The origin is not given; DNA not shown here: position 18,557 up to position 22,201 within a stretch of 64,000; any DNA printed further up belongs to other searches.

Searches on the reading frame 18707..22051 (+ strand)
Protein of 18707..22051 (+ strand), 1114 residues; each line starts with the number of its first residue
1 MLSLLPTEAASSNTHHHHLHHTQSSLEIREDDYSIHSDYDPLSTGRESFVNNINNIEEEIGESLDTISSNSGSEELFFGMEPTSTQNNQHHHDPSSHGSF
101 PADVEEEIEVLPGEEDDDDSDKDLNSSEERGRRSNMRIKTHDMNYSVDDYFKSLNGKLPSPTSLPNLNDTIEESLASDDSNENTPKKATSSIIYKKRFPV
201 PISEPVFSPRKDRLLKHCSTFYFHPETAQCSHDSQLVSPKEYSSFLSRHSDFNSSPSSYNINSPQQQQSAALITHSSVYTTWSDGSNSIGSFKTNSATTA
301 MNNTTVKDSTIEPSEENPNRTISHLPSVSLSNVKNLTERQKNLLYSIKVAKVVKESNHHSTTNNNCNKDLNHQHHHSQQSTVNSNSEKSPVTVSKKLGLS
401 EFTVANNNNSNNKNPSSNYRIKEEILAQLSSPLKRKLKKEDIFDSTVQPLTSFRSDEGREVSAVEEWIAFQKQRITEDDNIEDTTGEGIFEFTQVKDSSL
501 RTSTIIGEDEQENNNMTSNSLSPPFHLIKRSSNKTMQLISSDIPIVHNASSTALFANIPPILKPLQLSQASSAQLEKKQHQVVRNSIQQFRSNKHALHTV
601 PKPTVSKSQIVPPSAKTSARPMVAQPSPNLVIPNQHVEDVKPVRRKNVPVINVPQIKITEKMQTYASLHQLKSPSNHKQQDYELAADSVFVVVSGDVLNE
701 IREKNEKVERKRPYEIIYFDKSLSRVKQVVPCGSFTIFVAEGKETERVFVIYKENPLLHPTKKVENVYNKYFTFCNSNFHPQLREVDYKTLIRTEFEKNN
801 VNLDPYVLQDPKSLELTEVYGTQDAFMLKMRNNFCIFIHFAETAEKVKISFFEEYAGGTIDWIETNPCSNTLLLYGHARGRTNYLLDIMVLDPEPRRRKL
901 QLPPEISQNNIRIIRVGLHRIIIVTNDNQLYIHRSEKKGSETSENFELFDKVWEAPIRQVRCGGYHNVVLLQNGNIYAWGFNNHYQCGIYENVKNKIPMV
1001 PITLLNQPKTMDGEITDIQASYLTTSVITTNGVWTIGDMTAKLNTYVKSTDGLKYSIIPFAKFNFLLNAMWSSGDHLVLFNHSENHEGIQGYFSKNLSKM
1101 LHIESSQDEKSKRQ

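Call 22: search_protein_families(library=pfam, proteins=[window:18707-22051:+], max_evalue=0.00001)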
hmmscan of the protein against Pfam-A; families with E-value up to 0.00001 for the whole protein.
window:18707-22051:+ (1114 aa): 3 families
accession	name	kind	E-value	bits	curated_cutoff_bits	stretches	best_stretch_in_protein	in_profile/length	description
PF25390.1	WD40_RLD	-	8.7e-15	55.3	150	1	903-1040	132-274/363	RCC1-like domain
PF13540.12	RCC1_2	-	2.2e-08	34.1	22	1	957-986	1-30/30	Regulator of chromosome condensation (RCC1) repeat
PF00415.24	RCC1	-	5.3e-08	33.8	21.7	0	973-1018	1-40/50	Regulator of chromosome condensation (RCC1) repeat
